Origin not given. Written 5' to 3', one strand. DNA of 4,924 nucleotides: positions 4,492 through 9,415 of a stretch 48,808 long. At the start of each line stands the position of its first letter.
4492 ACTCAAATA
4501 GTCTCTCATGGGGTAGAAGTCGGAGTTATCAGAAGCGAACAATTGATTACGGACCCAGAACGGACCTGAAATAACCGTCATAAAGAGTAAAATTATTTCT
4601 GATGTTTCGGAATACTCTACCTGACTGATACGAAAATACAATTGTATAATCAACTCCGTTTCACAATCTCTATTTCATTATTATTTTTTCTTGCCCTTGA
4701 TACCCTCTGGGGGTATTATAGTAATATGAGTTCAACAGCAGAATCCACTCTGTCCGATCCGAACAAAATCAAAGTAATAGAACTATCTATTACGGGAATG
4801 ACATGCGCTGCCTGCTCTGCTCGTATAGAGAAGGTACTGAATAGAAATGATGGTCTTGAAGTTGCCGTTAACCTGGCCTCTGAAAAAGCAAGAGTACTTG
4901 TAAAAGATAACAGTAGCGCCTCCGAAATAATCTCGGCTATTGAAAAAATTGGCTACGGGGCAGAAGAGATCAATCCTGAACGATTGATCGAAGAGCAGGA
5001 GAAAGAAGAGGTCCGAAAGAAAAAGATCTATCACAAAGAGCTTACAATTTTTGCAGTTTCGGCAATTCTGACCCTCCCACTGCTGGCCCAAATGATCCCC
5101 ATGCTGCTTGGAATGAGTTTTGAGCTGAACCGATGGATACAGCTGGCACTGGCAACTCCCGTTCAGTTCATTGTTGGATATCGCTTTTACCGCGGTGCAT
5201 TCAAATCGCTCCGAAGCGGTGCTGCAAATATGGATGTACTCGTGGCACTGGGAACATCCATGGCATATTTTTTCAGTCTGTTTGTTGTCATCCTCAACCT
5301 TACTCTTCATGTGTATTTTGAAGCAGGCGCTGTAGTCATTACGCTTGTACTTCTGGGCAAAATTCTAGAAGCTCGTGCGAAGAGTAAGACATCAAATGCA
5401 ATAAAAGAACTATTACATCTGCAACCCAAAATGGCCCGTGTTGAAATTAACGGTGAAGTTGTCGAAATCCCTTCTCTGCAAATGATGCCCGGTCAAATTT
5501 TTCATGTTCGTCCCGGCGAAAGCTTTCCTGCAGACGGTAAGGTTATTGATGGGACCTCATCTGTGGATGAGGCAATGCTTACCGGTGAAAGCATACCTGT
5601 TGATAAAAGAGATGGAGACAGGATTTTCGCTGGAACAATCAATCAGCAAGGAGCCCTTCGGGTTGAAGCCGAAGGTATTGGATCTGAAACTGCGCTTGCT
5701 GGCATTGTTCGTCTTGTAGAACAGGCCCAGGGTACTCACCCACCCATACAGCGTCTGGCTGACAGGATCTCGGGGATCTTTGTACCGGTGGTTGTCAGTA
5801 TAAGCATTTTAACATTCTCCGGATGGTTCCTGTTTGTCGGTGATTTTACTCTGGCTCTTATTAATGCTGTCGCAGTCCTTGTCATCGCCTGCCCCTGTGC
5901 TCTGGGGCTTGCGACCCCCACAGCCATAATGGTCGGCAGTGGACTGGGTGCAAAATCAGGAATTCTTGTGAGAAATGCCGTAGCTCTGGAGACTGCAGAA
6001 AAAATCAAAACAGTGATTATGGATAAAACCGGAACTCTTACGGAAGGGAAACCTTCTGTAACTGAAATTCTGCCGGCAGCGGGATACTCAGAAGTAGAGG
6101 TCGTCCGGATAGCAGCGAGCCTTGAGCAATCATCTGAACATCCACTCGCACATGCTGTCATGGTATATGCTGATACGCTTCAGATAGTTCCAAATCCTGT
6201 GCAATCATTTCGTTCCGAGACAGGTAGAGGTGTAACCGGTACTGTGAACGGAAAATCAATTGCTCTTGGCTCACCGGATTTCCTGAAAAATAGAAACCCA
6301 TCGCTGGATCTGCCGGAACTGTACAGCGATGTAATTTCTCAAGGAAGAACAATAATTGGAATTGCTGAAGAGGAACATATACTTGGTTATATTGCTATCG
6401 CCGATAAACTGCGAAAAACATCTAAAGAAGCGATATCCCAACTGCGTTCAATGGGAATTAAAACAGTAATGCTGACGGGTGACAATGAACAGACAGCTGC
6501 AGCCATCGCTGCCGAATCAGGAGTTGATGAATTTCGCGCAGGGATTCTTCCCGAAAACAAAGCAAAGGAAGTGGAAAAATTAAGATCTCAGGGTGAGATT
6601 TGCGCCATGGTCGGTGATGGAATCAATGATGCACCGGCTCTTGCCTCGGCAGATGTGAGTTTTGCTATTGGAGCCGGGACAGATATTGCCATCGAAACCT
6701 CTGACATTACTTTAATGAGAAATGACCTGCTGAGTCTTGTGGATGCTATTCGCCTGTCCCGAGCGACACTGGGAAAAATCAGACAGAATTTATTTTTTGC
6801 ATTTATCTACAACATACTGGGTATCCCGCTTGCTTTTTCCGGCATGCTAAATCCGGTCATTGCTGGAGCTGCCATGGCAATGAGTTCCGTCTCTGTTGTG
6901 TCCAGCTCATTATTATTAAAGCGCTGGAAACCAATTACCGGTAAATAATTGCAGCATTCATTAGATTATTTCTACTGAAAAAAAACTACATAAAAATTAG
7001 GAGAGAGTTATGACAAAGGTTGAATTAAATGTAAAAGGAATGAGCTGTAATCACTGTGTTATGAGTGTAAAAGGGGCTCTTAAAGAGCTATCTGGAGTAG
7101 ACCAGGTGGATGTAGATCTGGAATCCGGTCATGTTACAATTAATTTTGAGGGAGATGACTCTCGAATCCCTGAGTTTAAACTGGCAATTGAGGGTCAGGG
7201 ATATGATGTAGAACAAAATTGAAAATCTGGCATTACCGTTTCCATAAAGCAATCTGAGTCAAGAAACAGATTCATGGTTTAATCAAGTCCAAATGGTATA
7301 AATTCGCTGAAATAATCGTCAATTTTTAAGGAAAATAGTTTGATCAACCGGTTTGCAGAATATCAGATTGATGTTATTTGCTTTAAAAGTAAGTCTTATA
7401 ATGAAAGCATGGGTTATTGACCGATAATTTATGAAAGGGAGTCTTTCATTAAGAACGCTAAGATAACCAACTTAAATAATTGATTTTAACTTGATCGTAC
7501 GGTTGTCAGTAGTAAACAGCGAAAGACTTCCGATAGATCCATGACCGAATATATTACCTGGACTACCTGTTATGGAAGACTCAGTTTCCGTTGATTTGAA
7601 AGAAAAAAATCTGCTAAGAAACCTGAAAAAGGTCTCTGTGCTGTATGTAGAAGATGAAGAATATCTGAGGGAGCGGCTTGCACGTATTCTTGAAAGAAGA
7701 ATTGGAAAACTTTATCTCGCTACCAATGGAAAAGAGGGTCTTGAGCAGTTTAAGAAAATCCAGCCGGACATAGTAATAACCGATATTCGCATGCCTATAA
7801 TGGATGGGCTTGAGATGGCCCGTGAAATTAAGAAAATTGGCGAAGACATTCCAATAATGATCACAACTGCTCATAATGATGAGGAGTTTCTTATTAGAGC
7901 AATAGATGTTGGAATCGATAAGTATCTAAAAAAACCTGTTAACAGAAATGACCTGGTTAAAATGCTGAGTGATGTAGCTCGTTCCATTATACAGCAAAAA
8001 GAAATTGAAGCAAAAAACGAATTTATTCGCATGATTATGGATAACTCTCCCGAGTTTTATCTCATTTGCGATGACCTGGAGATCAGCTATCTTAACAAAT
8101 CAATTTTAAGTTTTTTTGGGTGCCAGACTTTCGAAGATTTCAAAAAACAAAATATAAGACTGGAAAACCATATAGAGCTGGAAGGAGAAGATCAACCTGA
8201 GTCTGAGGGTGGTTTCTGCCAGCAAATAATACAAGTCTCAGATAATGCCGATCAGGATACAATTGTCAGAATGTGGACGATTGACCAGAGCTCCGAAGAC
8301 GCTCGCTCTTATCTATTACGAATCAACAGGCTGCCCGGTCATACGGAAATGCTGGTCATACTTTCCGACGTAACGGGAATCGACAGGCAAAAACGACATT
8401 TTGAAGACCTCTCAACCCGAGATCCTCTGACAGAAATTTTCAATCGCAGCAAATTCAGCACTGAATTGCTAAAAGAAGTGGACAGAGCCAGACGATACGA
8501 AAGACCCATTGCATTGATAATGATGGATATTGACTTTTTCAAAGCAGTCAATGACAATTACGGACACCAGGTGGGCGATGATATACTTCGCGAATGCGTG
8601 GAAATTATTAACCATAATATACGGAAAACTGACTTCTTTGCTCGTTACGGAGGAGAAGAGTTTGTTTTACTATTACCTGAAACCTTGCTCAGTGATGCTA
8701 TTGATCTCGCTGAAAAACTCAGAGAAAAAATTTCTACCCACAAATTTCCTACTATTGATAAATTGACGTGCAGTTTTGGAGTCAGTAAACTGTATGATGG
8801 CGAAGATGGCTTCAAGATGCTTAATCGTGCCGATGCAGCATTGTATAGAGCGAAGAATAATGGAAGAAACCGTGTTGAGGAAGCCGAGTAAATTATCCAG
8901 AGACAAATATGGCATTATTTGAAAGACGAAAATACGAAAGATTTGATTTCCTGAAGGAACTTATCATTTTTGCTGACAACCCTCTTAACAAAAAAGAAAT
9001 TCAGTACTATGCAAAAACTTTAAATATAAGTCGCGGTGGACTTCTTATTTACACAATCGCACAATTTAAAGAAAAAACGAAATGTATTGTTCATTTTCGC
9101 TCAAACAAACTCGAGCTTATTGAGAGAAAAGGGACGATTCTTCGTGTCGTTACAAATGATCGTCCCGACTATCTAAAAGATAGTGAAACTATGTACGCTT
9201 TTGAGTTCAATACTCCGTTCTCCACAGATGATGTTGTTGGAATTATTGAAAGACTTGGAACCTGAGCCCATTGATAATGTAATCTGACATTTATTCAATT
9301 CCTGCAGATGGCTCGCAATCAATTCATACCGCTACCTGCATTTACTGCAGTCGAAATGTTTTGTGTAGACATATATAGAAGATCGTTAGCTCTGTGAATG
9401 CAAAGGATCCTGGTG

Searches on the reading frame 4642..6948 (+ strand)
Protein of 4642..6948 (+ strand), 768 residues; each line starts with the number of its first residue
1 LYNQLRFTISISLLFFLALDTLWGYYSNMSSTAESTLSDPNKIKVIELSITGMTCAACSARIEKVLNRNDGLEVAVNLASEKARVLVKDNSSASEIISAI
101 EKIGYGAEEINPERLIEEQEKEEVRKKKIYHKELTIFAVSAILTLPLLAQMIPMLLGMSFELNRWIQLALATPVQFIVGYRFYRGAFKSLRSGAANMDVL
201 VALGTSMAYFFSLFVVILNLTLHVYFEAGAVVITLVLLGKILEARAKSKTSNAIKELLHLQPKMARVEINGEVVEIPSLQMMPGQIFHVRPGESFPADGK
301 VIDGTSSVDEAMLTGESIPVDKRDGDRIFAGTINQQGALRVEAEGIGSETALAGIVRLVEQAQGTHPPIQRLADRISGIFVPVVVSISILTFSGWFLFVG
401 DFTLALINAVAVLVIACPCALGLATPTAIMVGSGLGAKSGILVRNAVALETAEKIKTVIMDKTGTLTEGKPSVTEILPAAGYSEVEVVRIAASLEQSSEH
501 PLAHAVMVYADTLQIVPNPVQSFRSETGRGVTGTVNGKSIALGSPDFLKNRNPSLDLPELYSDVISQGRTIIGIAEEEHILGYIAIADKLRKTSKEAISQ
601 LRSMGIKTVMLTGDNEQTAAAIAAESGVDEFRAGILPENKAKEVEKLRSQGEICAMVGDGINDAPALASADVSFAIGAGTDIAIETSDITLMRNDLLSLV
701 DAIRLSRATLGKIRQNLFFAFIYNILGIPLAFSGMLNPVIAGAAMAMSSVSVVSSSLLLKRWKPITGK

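Call 47: search_protein_families(library=pfam, proteins=[window:4642-6948:+], max_evalue=0.00001)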
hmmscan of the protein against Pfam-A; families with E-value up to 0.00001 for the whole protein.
window:4642-6948:+ (768 aa): 3 families
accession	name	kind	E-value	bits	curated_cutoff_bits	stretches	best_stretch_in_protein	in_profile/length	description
PF00122.25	E1-E2_ATPase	-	2.8e-56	190.3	28.1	1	260-438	2-180/181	E1-E2 ATPase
PF00702.32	Hydrolase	-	2.4e-38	132.9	26.4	1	455-671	1-191/191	haloacid dehalogenase-like hydrolase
PF00403.32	HMA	-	9.2e-12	45.6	24.8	1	48-105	2-61/62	Heavy-metal-associated domain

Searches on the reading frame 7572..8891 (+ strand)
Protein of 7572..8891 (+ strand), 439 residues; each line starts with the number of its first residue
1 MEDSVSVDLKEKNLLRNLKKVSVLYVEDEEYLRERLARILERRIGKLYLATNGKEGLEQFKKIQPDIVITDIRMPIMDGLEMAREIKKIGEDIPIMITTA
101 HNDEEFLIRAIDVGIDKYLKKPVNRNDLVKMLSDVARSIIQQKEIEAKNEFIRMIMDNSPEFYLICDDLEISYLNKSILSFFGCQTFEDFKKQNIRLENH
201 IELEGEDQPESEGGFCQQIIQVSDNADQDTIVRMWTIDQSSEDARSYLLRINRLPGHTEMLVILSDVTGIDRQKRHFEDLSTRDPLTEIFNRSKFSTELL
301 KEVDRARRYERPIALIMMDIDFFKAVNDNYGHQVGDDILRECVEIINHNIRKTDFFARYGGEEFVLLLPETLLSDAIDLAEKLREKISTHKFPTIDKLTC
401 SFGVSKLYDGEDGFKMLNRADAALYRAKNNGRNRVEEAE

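Call 47: search_protein_families(library=pfam, proteins=[window:7572-8891:+], max_evalue=0.00001)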
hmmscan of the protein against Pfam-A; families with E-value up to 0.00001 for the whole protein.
window:7572-8891:+ (439 aa): 2 families
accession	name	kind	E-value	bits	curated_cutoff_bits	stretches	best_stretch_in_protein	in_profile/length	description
PF00990.26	GGDEF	-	1.4e-44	152.1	23.8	1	282-434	2-161/161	Diguanylate cyclase, GGDEF domain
PF00072.30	Response_reg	-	2.1e-28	99.1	30.2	1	23-132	1-110/111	Response regulator receiver domain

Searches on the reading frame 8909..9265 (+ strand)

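Call 47: search_protein_families(library=pfam, proteins=[window:8909-9265:+], max_evalue=0.00001)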
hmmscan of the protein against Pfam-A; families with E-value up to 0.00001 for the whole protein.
window:8909-9265:+ (118 aa): 1 family
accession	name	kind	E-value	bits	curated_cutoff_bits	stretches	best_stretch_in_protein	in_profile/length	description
PF07238.19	PilZ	-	7.9e-08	33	22.5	1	5-108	1-92/102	PilZ domain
